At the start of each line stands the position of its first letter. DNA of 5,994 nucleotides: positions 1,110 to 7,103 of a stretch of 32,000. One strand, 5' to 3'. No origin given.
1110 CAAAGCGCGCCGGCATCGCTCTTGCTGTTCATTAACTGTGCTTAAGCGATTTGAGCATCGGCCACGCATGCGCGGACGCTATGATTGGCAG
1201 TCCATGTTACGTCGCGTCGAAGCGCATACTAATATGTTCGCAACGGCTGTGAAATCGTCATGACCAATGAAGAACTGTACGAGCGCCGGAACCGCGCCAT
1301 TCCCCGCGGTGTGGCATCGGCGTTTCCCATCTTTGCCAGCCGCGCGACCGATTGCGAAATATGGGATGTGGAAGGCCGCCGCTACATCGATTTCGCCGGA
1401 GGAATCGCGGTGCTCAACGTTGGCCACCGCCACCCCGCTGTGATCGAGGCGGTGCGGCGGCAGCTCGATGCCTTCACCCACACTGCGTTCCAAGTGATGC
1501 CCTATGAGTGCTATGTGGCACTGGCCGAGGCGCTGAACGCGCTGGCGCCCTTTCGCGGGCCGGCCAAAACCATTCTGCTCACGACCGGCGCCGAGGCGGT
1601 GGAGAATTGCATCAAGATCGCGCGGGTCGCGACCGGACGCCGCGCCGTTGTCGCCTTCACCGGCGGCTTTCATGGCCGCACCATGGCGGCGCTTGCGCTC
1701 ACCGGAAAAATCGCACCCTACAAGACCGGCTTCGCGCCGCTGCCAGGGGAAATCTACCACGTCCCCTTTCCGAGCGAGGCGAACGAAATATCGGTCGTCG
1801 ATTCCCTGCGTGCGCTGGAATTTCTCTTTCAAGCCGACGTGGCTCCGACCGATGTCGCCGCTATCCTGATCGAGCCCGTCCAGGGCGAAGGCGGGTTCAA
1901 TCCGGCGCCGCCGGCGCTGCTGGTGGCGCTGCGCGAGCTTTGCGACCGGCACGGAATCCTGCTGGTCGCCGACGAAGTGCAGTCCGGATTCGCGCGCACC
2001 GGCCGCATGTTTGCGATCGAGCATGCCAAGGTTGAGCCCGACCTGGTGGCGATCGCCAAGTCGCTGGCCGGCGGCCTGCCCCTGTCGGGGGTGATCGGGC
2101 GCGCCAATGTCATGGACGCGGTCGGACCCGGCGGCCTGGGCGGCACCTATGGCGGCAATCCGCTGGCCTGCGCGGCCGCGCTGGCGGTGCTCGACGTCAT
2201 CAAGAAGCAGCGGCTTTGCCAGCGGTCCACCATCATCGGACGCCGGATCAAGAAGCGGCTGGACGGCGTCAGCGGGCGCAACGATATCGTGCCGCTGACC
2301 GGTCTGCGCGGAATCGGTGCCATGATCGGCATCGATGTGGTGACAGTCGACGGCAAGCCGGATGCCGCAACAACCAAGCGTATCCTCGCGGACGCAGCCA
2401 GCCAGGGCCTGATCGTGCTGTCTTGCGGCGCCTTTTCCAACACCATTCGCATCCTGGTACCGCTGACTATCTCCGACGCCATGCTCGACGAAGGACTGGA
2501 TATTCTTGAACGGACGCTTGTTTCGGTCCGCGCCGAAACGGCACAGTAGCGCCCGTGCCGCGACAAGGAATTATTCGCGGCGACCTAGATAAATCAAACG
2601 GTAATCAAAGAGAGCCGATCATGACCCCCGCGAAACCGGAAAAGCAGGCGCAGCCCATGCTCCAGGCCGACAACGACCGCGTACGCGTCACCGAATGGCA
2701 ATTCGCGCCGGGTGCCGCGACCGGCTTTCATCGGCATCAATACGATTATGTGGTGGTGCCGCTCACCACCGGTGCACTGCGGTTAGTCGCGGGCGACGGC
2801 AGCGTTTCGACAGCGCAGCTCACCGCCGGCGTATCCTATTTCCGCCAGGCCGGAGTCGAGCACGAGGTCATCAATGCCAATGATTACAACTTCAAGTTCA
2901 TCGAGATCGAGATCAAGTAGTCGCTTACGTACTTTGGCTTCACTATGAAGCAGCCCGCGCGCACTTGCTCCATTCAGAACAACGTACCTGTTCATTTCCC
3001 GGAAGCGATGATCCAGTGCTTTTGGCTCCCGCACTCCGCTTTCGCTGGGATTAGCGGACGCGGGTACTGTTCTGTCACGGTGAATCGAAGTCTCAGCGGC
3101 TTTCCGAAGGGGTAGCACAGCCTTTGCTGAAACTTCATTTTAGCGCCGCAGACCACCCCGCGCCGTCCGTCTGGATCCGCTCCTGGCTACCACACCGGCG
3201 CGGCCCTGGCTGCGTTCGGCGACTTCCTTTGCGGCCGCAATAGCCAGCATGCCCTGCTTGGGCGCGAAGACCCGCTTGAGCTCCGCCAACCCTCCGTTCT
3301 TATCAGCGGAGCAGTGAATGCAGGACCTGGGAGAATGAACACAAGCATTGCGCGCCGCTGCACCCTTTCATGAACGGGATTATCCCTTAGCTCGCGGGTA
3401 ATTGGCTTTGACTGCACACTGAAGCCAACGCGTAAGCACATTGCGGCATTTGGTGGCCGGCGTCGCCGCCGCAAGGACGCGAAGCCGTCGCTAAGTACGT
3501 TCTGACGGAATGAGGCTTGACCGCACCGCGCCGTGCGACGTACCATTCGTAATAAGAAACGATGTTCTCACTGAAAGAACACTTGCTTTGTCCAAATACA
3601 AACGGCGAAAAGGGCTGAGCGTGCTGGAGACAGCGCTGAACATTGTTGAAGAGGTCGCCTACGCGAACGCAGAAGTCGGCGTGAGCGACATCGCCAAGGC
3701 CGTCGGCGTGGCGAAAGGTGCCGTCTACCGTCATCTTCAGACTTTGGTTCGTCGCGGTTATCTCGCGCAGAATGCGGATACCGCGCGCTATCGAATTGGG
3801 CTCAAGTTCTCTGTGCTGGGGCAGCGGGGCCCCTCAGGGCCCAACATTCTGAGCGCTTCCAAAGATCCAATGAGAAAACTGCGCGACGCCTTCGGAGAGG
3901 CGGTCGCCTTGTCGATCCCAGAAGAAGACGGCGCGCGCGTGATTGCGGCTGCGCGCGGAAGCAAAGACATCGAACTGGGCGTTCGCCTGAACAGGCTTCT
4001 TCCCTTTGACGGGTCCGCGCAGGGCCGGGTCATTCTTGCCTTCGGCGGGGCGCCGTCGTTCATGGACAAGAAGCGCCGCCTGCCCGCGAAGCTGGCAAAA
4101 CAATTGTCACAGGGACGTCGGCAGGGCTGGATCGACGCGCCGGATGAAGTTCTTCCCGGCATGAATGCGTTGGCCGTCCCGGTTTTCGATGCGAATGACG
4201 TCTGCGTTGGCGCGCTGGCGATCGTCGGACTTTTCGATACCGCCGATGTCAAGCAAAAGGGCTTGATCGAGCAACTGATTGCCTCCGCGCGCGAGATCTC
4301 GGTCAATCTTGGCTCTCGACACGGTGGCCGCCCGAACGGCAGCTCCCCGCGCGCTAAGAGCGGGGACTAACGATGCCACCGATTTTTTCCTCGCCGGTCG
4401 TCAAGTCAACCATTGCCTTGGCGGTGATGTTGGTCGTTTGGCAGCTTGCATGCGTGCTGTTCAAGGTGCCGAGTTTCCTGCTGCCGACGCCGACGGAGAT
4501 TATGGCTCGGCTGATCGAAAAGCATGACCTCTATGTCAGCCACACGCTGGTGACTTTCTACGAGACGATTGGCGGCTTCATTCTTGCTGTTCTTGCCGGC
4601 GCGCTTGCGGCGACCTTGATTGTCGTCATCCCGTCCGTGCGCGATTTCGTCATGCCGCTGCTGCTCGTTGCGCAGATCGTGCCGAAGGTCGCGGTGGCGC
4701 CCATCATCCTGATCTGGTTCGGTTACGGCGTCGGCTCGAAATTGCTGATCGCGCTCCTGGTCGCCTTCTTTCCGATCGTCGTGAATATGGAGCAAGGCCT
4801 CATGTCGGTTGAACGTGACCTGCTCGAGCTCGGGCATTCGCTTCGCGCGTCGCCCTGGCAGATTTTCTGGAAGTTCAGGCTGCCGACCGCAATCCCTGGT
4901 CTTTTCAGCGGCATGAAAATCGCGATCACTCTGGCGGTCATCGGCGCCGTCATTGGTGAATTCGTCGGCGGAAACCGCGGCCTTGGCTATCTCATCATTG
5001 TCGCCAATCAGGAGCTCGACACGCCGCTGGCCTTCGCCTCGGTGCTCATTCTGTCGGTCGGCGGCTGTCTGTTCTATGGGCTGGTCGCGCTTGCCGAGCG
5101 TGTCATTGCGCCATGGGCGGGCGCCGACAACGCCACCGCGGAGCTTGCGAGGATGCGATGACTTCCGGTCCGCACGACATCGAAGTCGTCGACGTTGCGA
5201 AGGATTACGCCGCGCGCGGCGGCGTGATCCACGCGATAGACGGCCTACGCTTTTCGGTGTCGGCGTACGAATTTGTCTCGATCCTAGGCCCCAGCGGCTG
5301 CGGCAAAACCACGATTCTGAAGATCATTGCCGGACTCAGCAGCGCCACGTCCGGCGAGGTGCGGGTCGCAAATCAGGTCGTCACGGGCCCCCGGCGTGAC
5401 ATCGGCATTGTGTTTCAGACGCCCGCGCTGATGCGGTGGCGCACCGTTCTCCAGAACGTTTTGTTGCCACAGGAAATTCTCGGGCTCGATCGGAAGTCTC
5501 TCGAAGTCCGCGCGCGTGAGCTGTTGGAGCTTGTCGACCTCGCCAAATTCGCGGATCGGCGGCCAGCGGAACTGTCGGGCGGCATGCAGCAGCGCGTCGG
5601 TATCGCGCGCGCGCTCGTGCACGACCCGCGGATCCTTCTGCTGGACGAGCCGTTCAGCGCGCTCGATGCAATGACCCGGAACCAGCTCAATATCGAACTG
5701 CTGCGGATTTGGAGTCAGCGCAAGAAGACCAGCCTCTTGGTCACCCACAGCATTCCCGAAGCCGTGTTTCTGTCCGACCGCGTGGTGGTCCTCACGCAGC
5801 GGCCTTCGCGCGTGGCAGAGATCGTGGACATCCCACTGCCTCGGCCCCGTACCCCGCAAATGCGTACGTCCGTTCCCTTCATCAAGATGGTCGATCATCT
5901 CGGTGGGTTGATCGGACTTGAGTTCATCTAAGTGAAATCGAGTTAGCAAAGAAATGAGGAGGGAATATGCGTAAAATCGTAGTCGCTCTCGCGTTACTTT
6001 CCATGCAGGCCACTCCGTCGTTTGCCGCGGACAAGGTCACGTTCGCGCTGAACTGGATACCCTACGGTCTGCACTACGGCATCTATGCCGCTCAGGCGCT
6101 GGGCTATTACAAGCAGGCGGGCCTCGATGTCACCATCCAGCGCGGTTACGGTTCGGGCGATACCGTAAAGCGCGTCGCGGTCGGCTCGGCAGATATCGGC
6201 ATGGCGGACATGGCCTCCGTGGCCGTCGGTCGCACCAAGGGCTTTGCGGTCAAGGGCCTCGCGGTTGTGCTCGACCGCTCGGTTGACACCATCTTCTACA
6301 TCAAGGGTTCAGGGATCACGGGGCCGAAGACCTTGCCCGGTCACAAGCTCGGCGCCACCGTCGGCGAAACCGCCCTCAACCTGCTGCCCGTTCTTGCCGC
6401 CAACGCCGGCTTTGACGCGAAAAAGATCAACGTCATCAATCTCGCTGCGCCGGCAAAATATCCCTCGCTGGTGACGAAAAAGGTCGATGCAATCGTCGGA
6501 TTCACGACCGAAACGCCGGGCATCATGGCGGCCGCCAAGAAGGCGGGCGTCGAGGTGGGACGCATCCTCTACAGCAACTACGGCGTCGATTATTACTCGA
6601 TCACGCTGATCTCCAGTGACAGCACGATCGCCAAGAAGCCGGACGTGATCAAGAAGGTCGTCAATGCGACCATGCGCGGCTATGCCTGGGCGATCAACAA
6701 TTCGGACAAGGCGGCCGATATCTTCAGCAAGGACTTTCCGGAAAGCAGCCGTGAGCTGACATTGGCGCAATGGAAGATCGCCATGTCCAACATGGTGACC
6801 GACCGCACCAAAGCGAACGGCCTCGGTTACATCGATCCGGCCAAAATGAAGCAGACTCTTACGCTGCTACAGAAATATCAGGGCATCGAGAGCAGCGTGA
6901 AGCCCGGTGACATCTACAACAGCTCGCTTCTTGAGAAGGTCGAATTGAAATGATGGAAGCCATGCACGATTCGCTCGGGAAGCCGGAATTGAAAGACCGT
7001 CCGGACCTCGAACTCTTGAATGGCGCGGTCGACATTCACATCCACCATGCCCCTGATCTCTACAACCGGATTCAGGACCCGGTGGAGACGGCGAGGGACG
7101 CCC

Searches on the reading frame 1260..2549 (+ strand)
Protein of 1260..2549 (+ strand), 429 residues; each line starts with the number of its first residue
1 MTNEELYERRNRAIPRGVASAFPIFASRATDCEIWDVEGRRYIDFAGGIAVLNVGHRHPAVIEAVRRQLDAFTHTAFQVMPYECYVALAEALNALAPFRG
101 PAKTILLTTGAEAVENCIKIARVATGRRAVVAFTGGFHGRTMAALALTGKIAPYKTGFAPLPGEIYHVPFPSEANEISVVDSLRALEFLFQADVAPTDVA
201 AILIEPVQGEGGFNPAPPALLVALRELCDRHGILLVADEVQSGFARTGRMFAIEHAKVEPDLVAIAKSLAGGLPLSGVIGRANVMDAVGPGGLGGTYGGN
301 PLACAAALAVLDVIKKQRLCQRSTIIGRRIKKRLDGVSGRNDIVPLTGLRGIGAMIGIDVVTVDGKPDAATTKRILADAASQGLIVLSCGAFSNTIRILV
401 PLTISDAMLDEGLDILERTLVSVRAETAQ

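Call 56: search_protein_families(library=pfam, proteins=[window:1260-2549:+], max_evalue=0.001)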
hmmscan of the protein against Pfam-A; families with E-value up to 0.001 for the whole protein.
window:1260-2549:+ (429 aa): 2 families
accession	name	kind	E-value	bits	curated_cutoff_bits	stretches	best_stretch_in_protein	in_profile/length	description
PF00202.27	Aminotran_3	-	1.5e-123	412.9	30.5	1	21-420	8-403/403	Aminotransferase class-III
PF00155.27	Aminotran_1_2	-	2.4e-07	30.7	19.7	1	59-414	20-359/361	Aminotransferase class I and II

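Call 94: list_cluster_members(proteins=[window:1260-2549:+, window:5967-6953:+, window:5113-5931:+, window:6950-7882:+])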
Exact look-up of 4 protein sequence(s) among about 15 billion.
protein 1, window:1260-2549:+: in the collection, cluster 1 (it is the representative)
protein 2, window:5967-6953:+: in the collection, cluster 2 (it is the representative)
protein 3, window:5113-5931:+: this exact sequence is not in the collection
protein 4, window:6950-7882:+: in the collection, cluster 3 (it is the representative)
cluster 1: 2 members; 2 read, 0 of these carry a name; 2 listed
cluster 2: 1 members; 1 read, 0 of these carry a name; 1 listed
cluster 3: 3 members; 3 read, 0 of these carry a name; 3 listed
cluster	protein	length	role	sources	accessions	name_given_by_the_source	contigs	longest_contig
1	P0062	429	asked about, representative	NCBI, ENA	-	-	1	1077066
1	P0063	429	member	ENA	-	-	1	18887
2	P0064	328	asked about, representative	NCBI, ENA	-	-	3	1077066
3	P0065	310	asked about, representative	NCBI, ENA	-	-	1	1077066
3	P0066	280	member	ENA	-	-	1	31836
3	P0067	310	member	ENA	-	-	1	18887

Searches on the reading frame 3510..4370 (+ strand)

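Call 56: search_protein_families(library=pfam, proteins=[window:3510-4370:+], max_evalue=0.001)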
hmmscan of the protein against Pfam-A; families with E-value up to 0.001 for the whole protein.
window:3510-4370:+ (286 aa): 7 families
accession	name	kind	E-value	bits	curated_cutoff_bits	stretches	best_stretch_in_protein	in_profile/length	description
PF01614.24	IclR_C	-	1.5e-17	64.1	24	1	112-264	8-173/174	Bacterial transcriptional regulator IclR C-terminal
PF09339.16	HTH_IclR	-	6.2e-11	42.3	22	1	40-88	3-51/52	IclR helix-turn-helix domain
PF00440.29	TetR_N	-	3.2e-05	24.1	24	1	54-75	15-36/47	Bacterial regulatory proteins, tetR family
PF13412.12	HTH_24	-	0.00011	22.2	21.9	1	52-85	14-47/48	Winged helix-turn-helix DNA-binding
PF01022.26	HTH_5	-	0.00014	22.1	22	1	54-84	14-44/47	Bacterial regulatory protein, arsR family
PF01978.25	TrmB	-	0.00043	20.5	25.6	1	54-88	21-55/68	Sugar-specific transcriptional regulator TrmB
PF12802.13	MarR_2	-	0.00089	19.8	27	0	52-87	17-52/61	MarR family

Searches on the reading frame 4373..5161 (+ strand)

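Call 56: search_protein_families(library=pfam, proteins=[window:4373-5161:+], max_evalue=0.001)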
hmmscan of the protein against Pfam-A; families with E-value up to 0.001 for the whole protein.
window:4373-5161:+ (262 aa): 1 family
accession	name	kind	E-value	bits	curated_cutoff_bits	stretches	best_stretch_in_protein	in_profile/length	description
PF00528.27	BPD_transp_1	-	9.9e-32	110.6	26.4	1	73-243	2-180/184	Binding-protein-dependent transport system inner membrane component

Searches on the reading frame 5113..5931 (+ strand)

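Call 56: search_protein_families(library=pfam, proteins=[window:5113-5931:+], max_evalue=0.001)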
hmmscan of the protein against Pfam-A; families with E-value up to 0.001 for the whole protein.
window:5113-5931:+ (272 aa): 3 families
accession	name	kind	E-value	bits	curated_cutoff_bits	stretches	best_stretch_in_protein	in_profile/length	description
PF00005.33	ABC_tran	-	1.2e-33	117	25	1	43-181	2-136/137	ABC transporter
PF13304.12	AAA_21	-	2.4e-07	31.6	27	0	55-98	2-41/304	AAA domain, putative AbiEii toxin, Type IV TA system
PF13191.12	AAA_16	-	0.00028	21.9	32.6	1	53-191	25-151/167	AAA ATPase domain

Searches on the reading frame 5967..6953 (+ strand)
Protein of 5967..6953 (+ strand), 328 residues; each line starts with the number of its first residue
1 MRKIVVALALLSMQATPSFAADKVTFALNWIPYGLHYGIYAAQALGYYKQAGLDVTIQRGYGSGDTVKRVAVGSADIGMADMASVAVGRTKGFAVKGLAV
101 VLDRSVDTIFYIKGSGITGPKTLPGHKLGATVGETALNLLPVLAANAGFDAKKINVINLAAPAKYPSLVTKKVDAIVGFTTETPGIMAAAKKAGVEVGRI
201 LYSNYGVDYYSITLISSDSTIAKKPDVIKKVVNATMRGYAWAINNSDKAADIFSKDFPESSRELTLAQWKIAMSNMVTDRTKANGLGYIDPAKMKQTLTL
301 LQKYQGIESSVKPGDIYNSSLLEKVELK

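Call 56: search_protein_families(library=pfam, proteins=[window:5967-6953:+], max_evalue=0.001)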
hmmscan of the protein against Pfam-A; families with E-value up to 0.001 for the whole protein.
window:5967-6953:+ (328 aa): 2 families
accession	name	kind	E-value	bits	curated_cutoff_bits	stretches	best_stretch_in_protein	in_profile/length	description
PF09084.16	NMT1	-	2e-47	162.3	20.5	1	36-249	4-216/216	NMT1/THI5 like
PF13379.11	NMT1_2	-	3.3e-06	27.5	24.7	1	23-248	5-243/252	NMT1-like family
